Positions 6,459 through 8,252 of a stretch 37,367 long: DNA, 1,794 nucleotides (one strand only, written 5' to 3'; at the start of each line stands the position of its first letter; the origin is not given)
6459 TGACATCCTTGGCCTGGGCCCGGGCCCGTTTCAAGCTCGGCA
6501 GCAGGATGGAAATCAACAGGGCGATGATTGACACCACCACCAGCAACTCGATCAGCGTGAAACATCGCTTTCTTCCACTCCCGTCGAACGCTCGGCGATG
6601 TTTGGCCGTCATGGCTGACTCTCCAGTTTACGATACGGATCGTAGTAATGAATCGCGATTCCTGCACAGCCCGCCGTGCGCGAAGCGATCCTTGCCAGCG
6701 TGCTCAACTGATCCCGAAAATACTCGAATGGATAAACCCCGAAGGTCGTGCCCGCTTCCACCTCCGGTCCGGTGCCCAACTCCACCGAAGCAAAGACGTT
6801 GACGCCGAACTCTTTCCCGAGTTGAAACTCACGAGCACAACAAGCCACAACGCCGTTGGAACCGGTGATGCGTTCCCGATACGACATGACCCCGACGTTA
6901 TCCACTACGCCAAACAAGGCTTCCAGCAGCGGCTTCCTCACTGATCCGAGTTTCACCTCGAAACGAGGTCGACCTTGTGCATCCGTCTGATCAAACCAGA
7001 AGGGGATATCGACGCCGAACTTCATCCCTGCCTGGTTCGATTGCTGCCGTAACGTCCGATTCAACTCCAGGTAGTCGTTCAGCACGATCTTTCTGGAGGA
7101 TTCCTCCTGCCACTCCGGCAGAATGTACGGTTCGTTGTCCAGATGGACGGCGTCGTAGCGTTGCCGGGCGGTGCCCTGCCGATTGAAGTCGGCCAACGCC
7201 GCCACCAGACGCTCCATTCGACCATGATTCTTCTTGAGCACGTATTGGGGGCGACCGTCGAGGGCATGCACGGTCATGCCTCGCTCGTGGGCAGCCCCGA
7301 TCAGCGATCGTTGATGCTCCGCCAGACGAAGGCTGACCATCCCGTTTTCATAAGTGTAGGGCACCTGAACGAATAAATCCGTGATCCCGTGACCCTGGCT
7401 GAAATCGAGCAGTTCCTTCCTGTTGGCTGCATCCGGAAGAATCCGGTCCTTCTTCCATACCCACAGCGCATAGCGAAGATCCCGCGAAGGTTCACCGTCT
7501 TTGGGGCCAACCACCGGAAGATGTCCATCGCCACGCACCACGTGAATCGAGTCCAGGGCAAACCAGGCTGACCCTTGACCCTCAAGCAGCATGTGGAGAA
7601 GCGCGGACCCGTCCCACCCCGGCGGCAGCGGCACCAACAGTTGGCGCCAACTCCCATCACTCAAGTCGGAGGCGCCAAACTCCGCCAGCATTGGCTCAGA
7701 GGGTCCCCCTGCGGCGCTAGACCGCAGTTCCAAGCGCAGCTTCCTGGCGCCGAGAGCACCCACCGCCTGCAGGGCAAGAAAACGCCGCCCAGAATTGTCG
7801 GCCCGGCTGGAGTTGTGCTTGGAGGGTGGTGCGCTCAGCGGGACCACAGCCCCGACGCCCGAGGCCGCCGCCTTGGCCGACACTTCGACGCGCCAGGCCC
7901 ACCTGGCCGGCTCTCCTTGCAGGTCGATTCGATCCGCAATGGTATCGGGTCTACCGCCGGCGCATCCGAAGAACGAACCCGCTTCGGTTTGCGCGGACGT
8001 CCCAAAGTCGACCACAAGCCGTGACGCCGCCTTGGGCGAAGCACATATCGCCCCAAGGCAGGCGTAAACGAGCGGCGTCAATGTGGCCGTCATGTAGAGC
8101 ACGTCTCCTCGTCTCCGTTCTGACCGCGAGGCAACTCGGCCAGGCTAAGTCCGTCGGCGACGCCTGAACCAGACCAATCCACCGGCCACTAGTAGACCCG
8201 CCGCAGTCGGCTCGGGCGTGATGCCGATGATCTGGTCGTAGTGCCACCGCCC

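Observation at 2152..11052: Seven-gene minus-strand cluster that embeds a pseudopilin among secreted glycan-binding/hydrolase-like proteins, a ROK regulator and an SSF transporter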

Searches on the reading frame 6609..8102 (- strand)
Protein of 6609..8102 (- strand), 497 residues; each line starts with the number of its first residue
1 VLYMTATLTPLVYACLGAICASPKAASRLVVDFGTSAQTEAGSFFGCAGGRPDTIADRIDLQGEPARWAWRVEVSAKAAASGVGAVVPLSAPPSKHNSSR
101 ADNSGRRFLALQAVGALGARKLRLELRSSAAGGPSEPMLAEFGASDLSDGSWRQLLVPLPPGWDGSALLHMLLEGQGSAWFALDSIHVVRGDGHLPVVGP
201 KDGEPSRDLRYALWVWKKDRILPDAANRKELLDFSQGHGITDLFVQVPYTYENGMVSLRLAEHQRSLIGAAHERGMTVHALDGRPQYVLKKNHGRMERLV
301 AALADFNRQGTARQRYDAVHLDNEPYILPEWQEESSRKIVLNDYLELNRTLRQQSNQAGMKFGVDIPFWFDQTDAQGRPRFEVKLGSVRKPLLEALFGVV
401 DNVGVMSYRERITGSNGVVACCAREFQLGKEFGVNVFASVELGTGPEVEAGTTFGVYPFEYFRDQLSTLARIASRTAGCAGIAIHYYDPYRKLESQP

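Call 6: search_protein_families(library=pfam, proteins=[window:6609-8102:-], max_evalue=0.01)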
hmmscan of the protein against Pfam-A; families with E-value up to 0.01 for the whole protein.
window:6609-8102:- (497 aa): 0 families

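Call 8: search_protein_families(library=ncbifam, proteins=[window:6609-8102:-], max_evalue=0.1)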
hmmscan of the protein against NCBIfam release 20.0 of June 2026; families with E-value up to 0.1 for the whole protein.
window:6609-8102:- (497 aa): 0 families

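Call 9: search_solved_structures(query=window:6609-8102:-, max_evalue=10)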
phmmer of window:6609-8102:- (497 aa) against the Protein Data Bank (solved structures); distinct sequences matched with E-value up to 10: 1.
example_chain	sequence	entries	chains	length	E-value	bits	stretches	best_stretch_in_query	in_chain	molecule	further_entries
10yv_A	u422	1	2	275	5.7e-07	32.1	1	227-493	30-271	Putative GH97 from Cellulomonas fimi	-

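Call 13: search_solved_structures(query=window:6609-8102:-, max_evalue=0.01, show_alignments=1)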
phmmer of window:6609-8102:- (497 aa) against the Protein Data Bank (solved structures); distinct sequences matched with E-value up to 0.01: 1.
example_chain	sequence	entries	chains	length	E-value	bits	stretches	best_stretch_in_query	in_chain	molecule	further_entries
10yv_A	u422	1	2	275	5.7e-07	32.1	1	227-493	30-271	Putative GH97 from Cellulomonas fimi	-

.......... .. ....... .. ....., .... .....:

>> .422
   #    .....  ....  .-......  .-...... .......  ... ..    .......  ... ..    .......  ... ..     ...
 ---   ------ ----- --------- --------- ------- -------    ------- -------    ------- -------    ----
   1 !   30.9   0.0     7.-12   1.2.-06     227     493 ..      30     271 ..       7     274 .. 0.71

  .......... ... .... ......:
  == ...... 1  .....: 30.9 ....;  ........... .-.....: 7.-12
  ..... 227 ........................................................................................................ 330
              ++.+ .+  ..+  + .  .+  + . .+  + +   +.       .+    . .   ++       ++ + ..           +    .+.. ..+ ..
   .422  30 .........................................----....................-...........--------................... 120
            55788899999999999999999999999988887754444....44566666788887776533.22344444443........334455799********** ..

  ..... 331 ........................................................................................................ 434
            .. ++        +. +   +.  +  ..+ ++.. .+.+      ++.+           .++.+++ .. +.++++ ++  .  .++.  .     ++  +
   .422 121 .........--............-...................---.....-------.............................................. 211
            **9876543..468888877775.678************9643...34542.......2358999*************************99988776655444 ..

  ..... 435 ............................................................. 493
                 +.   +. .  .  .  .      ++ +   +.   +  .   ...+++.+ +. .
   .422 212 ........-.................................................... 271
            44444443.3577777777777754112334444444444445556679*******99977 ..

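Call 14: find_homologous_proteins(query=window:6609-8102:-, max_evalue=0.001)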
Query window:6609-8102:- (497 aa): 47 proteins with E <= 0.001 among 8000 candidates.
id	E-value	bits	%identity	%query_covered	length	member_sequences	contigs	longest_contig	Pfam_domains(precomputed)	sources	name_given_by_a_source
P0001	0.0e+0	1134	100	99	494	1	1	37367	-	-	-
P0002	3.2e-133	463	47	94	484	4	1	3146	-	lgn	-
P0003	7.2e-132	459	48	94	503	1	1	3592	-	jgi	jgi:hypothetical protein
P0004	8.7e-132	459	45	95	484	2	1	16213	-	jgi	-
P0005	1.1e-131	458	47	98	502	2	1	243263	-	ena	-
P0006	2.4e-130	454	47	96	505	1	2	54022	-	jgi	-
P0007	1.7e-129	451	45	97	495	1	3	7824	-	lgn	-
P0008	1.9e-129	451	47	94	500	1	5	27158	-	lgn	-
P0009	3.5e-129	450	47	94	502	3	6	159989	-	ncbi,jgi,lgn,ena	jgi:hypothetical protein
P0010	5.2e-127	443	43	97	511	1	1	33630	-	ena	-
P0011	8.5e-127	442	44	100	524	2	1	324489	-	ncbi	-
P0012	5.8e-126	439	45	95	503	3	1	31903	-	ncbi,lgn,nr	ncbi:MAG: hypothetical protein JXB13_12060 [Phycisphaerae bacterium]|nr:hypothetical protein [Phycis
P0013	8.5e-126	439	44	96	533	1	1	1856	-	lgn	-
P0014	3.5e-125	437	44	93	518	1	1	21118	-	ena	-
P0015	3.5e-125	437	45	94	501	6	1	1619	-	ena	-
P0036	2.4e-111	391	42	98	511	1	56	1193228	-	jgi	jgi:hypothetical protein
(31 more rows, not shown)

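Call 15: find_encoding_contigs(protein=P0005, flank=10000, max_places=2)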
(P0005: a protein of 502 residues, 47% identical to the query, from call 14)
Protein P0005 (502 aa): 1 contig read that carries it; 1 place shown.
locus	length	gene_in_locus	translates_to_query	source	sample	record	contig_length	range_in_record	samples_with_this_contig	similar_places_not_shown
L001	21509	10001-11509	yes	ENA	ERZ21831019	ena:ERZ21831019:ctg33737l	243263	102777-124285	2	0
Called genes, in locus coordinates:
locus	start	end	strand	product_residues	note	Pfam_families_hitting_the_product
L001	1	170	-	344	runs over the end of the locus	-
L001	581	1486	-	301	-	PF08241:Methyltransf_11 (faint), PF17827:PrmC_N, PF05175:MTS, PF06325:PrmA (weak), PF08242:Methyltransf_12 (faint), PF13649:Methyltransf_25, PF13847:Methyltransf_31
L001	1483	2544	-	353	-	PF03462:PCRF, PF00472:RF-1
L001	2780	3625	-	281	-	PF00248:Aldo_ket_red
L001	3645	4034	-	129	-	-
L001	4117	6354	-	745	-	PF17167:Glyco_hydro_94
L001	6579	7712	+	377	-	PF12802:MarR_2 (faint), PF00480:ROK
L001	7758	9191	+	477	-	-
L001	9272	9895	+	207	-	PF07589:PEP_exosort_dom (weak)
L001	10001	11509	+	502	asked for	-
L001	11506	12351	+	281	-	PF07963:N_methyl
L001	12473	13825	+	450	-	PF00404:Dockerin_1 (weak)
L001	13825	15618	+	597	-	PF00474:SSF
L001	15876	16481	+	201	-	PF04542:Sigma70_r2 (weak)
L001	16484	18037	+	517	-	PF00069:Pkinase, PF07714:PK_Tyr_Ser-Thr, PF03109:ABC1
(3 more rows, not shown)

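Call 16: find_encoding_contigs(protein=P0011, flank=10000, max_places=2)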
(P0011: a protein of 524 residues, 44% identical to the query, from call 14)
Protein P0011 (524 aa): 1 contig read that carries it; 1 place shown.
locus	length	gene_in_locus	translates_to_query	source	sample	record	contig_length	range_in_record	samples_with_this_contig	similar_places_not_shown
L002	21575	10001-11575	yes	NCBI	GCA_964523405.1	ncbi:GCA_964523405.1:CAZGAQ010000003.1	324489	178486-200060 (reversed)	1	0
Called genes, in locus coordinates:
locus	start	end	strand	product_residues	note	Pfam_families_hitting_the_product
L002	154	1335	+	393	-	PF04264:YceI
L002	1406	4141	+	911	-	PF13360:PQQ_2, PF13570:Beta-prop_ACSF4, PF13360:PQQ_2, PF13360:PQQ_2, PF13570:Beta-prop_ACSF4, PF13360:PQQ_2, PF13360:PQQ_2, PF13570:Beta-prop_ACSF4, +4 more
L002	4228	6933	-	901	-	PF17167:Glyco_hydro_94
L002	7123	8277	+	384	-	PF12802:MarR_2 (weak), PF01047:MarR (weak), PF13412:HTH_24 (weak), PF00480:ROK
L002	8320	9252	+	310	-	-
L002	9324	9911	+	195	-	-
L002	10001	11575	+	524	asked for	-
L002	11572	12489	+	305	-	-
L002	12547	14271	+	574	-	-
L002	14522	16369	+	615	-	PF00474:SSF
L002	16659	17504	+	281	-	-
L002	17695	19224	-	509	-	PF04293:SpoVR, PF24755:SpoVR_C (weak)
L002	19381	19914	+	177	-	-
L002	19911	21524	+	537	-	PF11028:TMEM260_N, PF13231:PMT_2 (weak)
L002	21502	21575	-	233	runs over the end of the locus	PF02589:LUD_dom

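Call 17: find_encoding_contigs(protein=P0036, flank=10000, max_places=2)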
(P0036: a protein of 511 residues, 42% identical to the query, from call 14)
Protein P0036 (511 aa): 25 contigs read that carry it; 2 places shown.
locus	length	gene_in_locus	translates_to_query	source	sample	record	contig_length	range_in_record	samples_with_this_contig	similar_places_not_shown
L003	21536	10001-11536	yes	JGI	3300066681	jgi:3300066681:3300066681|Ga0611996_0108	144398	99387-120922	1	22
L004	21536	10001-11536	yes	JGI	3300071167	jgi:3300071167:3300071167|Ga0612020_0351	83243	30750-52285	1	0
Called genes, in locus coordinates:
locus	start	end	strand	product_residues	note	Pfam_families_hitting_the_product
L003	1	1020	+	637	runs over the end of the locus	PF00059:Lectin_C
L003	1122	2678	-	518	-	PF00004:AAA, PF17862:AAA_lid_3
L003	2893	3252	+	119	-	-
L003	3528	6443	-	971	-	PF17167:Glyco_hydro_94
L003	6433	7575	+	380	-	PF01047:MarR (weak), PF12802:MarR_2 (weak), PF13412:HTH_24, PF00480:ROK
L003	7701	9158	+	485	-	-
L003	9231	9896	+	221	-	-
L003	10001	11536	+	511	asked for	-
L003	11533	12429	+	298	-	PF07963:N_methyl (faint)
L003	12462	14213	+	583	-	-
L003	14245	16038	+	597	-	PF00474:SSF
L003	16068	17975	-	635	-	PF00884:Sulfatase, PF01663:Phosphodiest, PF16347:SGSH_C, PF14559:TPR_19, PF13432:TPR_16 (weak), PF14559:TPR_19, PF13424:TPR_12, PF07719:TPR_2 (weak), +10 more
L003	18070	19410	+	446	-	PF01839:FG-GAP (faint), PF13517:FG-GAP_3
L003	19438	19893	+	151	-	-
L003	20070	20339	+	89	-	-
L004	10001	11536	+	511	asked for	-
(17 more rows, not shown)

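Call 30: predict_structure(alignment_id=A1)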
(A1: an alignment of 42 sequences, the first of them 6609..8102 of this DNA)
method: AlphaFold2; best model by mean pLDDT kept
length: 497 residues; sequences in the alignment: 42
mean_pLDDT: 90.1   pTM: 0.89
mean pLDDT of the five models: 90.1, 90.1, 89.7, 89.6, 89.7
residues with pLDDT >= 90: 392; 70-90: 50; 50-70: 26; < 50: 29
segments of 3 or more residues with pLDDT < 50: 1-9, 15-23, 92-101
pLDDT, mean of each block of 10 residues (from residue 1): 44 47 68 91 93 96 95 98 94 43 74 97 89 70 97 94 86 98 94 68 82 95 98 98 98 97 98 98 97 98 98 98 96 95 98 98 96 93 93 97 94 96 97 98 89 93 97 96 96 90
secondary structure, 60 per line:
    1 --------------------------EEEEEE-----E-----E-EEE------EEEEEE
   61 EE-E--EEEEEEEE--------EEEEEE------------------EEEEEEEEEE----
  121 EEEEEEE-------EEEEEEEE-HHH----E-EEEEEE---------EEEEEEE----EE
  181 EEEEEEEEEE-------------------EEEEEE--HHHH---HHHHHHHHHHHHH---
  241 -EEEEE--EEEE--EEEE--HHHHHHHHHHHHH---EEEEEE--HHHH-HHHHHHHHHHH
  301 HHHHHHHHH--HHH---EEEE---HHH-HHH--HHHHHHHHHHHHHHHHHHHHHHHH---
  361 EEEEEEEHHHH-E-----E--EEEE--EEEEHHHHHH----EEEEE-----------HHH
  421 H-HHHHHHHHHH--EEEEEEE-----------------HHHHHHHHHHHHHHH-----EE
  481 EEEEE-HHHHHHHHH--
elements in order: E27-32 E46-48 E55-62 E67-74 E83-88 E107-116 E121-127 E135-142 E153-158 E168-174 E179-190 E210-215 H218-221 H225-237 E242-246 E249-252 E255-258 H261-273 E277-282 H285-288 H290-309 E318-321 H334-357 E361-367 H368-371 E382-385 E388-391 H392-397 E402-406 H418-421 H423-432 E435-441 H459-473 E479-485 H487-495

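Call 32: fold_search(model_id=the predicted structure, library=pdb)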
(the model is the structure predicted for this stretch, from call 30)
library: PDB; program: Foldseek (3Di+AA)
matches with E <= 10: 1941; with E <= 0.001: 378
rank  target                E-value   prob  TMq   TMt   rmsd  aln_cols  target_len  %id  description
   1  2wys_A                1.3e-13  1.00  0.35  0.34  22.6       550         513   11  High resolution crystallographic structure of the Clostridium thermocellum N-terminal endo-1,4-beta-D-xylanase 10B (Xy (released 2010-08-25)
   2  2wys_B                2.8e-13  1.00  0.37  0.36  22.8       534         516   12  High resolution crystallographic structure of the Clostridium thermocellum N-terminal endo-1,4-beta-D-xylanase 10B (Xy (released 2010-08-25)
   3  1us2_A                1.9e-12  1.00  0.34  0.33  18.4       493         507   12  Xylanase10C (mutant E385A) from Cellvibrio japonicus in complex with xylopentaose (released 2003-12-18)
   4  2w5f_B                3.2e-12  1.00  0.38  0.37  22.5       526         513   11  High resolution crystallographic structure of the Clostridium thermocellum N-terminal endo-1,4-beta-D-xylanase 10B (Xy (released 2010-01-19)
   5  5z6p_B                4.2e-09  1.00  0.28  0.23  19.3       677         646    9  The crystal structure of an agarase, AgWH50C (released 2019-01-02)
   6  9awt_A                6.7e-09  1.00  0.30  0.24  18.3       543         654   14  Structure of the A type blood alpha-D-galactosamine galactosaminidase from Flavonifractor plautii in complex with GalN (released 2024-12-18)
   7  9ayu_A                1.9e-08  1.00  0.30  0.24  18.2       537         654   13  Structure of the A type blood alpha-D-galactosamine galactosaminidase D463A mutant from Flavonifractor plautii (released 2024-12-18)
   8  5jh8                  1.2e-07  1.00  0.35  0.51   7.3       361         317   14  Crystal structure of chitinase from Chromobacterium violaceum ATCC 12472 (released 2016-05-25)
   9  3bxw_A                2.3e-07  1.00  0.30  0.39   6.7       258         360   12  Crystal Structure of Stabilin-1 Interacting Chitinase-Like Protein, SI-CLP (released 2009-01-20)
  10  1k9t_A                2.4e-07  1.00  0.28  0.26  26.3       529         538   12  Chitinase a complexed with tetra-N-acetylchitotriose (released 2002-11-06)
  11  2yll                  2.7e-07  1.00  0.36  0.40   6.6       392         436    9  Inhibition of the pneumococcal virulence factor StrH and molecular insights into N-glycan recognition and hydrolysis (released 2011-09-21)
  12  1x6l                  2.7e-07  1.00  0.29  0.27  25.2       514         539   11  Crystal structure of S. marcescens chitinase A mutant W167A (released 2005-07-26)
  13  8tcd_D                3.4e-07  1.00  0.32  0.51   7.7       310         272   13  Structure of Alistipes sp. 3-Keto-beta-glucopyranoside-1,2-Lyase AL1 (released 2024-06-12)
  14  4az7                  4.1e-07  1.00  0.35  0.39   6.7       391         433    9  Differential inhibition of the tandem GH20 catalytic modules in the pneumococcal exo-beta-D-N-acetylglucosaminidase, Str (released 2013-07-10)
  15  8qpg_TA               6.1e-07  1.00  0.21  0.25  19.3       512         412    9  Turret of Haloferax tailed virus 1 (released 2024-10-09)
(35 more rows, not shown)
